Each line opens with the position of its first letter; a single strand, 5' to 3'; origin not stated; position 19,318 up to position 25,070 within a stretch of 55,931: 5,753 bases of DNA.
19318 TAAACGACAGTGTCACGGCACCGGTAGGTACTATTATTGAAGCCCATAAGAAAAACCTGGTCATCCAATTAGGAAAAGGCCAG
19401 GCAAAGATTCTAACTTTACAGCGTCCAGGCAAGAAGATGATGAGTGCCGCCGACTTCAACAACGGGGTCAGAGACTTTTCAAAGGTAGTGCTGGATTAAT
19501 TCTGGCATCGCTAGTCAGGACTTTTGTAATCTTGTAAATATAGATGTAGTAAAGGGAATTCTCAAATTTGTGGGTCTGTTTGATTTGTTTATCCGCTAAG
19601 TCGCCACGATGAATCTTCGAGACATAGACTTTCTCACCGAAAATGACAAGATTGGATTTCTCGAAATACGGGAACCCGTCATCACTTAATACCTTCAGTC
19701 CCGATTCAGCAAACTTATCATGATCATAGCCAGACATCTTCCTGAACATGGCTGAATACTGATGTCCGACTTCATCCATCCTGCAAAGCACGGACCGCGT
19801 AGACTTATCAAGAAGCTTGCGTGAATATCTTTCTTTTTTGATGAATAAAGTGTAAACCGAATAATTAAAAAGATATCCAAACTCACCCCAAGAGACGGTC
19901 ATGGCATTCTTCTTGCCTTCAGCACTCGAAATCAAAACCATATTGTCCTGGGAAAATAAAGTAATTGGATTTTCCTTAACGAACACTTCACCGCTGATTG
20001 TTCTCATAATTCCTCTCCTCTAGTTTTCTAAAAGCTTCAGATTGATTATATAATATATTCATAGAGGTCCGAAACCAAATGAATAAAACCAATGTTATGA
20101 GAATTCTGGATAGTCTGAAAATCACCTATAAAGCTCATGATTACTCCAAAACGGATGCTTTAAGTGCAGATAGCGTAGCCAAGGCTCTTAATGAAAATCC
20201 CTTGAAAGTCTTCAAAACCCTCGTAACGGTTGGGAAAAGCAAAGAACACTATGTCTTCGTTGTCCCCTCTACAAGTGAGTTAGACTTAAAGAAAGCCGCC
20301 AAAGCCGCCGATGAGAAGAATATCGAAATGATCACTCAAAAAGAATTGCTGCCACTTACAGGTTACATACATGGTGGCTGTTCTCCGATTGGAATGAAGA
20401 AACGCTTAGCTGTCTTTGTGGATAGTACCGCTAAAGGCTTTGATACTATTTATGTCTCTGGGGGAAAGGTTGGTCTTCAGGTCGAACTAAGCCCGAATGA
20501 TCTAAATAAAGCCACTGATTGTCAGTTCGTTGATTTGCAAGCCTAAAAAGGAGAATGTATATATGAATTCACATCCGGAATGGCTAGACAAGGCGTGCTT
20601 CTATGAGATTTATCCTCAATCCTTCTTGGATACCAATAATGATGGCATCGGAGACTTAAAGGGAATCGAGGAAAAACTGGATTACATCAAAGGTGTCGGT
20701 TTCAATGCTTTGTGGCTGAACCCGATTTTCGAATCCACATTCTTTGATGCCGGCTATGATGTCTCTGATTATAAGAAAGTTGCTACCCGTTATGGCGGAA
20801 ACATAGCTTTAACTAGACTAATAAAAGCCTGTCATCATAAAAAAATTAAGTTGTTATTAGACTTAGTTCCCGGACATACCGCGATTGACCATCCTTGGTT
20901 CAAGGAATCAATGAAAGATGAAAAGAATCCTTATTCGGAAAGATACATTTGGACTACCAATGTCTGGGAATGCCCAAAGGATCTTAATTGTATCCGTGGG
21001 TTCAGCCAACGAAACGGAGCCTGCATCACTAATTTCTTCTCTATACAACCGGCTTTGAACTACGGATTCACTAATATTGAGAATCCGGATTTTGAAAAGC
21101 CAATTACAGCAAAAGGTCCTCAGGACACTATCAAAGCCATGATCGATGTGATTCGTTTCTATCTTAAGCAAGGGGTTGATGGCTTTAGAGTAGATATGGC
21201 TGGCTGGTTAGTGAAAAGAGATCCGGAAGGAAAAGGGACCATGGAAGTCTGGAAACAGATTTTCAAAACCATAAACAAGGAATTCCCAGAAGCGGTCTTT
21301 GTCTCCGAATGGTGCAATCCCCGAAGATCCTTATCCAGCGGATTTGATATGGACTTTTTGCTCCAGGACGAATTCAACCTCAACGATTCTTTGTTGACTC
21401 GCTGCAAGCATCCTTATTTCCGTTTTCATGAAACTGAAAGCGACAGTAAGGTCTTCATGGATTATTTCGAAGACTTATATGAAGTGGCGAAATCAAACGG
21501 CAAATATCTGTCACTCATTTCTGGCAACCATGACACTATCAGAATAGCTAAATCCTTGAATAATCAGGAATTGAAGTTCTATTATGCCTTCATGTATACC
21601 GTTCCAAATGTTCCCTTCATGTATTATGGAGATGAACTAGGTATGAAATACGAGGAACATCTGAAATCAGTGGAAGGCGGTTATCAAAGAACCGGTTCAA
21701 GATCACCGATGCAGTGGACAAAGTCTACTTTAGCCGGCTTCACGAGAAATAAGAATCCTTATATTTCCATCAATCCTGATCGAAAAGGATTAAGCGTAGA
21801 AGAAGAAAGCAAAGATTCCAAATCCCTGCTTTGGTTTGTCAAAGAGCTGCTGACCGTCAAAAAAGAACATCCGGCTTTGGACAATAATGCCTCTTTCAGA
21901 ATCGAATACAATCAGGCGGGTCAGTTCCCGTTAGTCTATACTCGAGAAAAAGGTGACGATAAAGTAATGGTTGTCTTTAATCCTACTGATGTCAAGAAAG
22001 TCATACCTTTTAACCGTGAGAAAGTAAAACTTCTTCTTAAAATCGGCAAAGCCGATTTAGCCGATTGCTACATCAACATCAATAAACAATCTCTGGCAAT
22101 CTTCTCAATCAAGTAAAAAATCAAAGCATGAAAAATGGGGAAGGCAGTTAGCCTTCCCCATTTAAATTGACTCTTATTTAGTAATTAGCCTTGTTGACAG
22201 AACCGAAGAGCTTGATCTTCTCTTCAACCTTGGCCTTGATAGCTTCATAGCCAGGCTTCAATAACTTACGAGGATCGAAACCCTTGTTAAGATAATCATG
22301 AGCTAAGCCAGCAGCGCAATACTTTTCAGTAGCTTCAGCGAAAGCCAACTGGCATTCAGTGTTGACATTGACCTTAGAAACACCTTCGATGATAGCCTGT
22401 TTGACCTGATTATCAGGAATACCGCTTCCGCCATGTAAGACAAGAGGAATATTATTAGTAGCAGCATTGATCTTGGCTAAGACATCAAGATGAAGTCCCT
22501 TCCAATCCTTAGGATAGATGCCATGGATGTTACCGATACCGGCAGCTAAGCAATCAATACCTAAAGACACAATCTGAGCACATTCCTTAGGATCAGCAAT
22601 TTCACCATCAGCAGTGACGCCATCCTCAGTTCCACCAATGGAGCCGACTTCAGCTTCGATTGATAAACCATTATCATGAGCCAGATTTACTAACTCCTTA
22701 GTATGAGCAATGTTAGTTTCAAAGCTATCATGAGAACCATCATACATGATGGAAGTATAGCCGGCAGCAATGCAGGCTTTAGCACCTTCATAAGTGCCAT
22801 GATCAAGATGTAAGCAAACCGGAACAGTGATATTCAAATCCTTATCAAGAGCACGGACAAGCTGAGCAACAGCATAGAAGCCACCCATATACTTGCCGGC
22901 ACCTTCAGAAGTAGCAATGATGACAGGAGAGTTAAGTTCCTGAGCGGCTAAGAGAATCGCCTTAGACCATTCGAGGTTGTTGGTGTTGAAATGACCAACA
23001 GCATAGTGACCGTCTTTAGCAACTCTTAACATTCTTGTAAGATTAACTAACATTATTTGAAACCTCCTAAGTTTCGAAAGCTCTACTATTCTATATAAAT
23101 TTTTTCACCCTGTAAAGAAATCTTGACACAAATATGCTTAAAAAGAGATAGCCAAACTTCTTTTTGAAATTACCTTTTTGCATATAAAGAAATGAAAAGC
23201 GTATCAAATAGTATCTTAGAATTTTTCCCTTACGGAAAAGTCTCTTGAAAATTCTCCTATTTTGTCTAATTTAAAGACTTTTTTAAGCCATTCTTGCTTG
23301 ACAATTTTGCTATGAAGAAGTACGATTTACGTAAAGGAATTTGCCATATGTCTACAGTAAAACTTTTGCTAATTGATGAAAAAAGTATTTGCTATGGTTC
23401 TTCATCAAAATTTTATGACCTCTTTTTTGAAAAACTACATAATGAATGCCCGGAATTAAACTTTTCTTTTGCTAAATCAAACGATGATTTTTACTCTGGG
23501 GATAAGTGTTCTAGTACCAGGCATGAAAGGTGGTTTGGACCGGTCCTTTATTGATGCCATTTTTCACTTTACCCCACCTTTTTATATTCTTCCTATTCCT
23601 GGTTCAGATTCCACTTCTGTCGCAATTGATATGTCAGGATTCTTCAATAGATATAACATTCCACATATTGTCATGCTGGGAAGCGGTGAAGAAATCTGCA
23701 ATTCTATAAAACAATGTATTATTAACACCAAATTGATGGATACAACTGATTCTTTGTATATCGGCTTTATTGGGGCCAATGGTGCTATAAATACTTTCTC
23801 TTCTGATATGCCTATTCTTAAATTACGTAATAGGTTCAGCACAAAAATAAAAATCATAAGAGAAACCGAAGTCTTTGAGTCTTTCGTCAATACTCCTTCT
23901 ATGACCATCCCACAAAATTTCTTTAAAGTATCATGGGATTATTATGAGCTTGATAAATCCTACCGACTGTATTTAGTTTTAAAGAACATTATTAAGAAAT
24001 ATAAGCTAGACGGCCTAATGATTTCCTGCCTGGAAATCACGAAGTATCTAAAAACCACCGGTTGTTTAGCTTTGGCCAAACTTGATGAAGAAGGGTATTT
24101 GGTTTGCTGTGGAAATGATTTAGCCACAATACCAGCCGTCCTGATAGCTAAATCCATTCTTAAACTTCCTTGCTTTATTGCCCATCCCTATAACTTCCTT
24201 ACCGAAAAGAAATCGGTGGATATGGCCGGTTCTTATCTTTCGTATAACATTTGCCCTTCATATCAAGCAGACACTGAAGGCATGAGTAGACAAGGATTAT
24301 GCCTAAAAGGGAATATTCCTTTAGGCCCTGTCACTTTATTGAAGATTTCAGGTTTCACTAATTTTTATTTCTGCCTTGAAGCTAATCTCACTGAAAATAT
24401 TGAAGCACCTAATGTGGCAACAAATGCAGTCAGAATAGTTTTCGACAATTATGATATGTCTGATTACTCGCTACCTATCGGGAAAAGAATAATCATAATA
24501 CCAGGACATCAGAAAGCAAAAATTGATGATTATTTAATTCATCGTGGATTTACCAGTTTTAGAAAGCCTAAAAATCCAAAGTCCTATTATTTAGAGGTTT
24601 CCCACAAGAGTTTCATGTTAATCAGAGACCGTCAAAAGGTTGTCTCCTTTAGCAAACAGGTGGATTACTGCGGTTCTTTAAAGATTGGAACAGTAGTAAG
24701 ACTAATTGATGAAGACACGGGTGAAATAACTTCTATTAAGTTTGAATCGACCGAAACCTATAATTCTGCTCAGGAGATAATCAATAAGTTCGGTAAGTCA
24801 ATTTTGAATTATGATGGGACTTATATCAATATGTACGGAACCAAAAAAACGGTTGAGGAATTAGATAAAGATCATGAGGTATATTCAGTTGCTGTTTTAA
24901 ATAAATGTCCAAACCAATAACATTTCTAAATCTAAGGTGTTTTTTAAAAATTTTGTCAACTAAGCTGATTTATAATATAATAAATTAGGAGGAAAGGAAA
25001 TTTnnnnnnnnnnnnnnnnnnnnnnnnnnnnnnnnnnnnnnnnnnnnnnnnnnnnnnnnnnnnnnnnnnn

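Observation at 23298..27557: Operon of three enzyme-fold proteins that all appear to have lost canonical catalytic residues (two FucI/AraA-like paralogues plus an adenosine-deaminase-fold protein)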

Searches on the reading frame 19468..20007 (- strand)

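Call 71: search_protein_families(library=pfam, proteins=[window:19468-20007:-], max_evalue=0.001)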
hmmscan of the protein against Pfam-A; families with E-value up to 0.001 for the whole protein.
window:19468-20007:- (179 aa): 1 family
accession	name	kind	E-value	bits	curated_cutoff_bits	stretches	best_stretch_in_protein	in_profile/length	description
PF01613.24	Flavin_Reduct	-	0.0003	21.4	27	1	23-127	9-113/153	Flavin reductase like domain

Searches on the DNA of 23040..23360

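Call 77: search_rna_families(source=window, start=23040, end=23360, threshold=evalue, max_evalue=1)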
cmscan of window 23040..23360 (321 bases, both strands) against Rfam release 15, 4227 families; matches with E-value up to 1: 0.
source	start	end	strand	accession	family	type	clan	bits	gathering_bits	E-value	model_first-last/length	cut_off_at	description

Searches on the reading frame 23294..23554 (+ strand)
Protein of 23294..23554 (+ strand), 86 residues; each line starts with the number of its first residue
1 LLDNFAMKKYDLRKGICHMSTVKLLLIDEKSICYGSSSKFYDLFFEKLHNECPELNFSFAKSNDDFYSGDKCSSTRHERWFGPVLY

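Call 3: search_protein_families(library=pfam, proteins=[window:23294-23554:+], max_evalue=1)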
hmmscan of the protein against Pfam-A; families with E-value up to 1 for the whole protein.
window:23294-23554:+ (86 aa): 0 families

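Call 4: search_protein_families(library=ncbifam, proteins=[window:23294-23554:+], max_evalue=1)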
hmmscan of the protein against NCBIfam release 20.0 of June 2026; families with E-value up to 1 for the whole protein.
window:23294-23554:+ (86 aa): 1 family
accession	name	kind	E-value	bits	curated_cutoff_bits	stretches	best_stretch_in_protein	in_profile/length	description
NF001106.1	PRK00135.2-1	exception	0.1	11.5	300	1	31-63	341-373/377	SMC-Scp complex subunit ScpB, long form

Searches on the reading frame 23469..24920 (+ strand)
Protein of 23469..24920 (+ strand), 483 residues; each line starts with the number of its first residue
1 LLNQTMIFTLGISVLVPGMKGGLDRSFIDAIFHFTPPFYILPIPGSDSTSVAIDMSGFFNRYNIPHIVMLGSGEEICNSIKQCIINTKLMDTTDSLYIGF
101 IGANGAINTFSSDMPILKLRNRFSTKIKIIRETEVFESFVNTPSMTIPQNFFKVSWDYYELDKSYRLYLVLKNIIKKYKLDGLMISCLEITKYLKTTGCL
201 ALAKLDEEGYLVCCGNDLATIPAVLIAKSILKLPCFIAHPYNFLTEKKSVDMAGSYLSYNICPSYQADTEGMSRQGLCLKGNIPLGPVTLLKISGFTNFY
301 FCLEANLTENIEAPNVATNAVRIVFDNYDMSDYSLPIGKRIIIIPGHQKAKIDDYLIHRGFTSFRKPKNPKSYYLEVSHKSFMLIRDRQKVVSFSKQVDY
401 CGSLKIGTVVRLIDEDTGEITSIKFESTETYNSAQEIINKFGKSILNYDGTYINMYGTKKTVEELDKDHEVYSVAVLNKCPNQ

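Call 3: search_protein_families(library=pfam, proteins=[window:23469-24920:+], max_evalue=1)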
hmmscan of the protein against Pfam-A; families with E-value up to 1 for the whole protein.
window:23469-24920:+ (483 aa): 1 family
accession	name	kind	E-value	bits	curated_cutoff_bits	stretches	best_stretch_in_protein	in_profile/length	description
PF23992.1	Pam3_gp32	-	0.092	13.1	27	0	202-228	56-82/108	Phage Pam3 gp32-like protein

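Call 4: search_protein_families(library=ncbifam, proteins=[window:23469-24920:+], max_evalue=1)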
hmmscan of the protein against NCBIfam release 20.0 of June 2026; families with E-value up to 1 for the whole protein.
window:23469-24920:+ (483 aa): 1 family
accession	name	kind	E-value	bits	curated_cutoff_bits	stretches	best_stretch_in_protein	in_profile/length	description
NF048012.1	SlpQosIsomSftI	equivalog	0.0018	17.1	700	1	65-220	124-288/443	sulfoquinovose isomerase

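Call 70: search_protein_families(library=padloc, proteins=[window:23469-24920:+], max_evalue=0.01)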
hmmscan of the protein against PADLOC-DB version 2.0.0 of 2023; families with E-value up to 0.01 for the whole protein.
window:23469-24920:+ (483 aa): 0 families
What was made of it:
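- Tried and rejected: PADLOC gave no defence-system match (call 70).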

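Call 87: list_cluster_members(proteins=[window:23523-24917:+, window:23484-24917:+, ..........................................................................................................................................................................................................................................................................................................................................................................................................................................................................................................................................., window:23348-23551:+])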
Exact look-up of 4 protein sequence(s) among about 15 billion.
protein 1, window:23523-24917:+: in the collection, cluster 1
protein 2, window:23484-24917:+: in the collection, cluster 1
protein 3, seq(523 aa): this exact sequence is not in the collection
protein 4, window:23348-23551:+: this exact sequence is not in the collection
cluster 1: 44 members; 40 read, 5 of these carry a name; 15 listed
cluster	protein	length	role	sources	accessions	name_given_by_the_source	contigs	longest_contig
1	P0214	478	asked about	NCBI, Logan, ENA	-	-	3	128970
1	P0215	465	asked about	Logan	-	-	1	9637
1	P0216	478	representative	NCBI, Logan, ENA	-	-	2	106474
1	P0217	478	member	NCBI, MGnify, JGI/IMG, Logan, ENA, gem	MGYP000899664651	FL=1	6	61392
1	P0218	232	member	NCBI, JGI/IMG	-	hypothetical protein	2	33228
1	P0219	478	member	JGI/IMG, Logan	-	hypothetical protein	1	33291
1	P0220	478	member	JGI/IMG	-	hypothetical protein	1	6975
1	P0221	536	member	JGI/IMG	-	hypothetical protein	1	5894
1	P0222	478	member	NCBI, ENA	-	-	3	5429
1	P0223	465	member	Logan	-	-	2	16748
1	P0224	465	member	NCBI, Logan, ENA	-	-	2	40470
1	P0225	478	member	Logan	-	-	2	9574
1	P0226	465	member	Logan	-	-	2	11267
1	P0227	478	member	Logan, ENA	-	-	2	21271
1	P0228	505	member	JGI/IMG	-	-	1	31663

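Call 89: find_encoding_contigs(protein=P0221, flank=6000, max_places=2)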
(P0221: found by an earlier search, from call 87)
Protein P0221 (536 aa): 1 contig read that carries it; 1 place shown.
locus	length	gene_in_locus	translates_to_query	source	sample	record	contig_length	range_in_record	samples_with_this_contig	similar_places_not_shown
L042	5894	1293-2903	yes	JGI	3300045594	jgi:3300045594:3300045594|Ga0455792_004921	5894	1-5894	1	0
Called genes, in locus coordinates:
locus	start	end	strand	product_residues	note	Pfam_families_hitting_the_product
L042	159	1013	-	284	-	PF01116:F_bP_aldolase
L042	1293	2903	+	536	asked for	-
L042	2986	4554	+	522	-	-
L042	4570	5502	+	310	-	PF00962:A_deaminase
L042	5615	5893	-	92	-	?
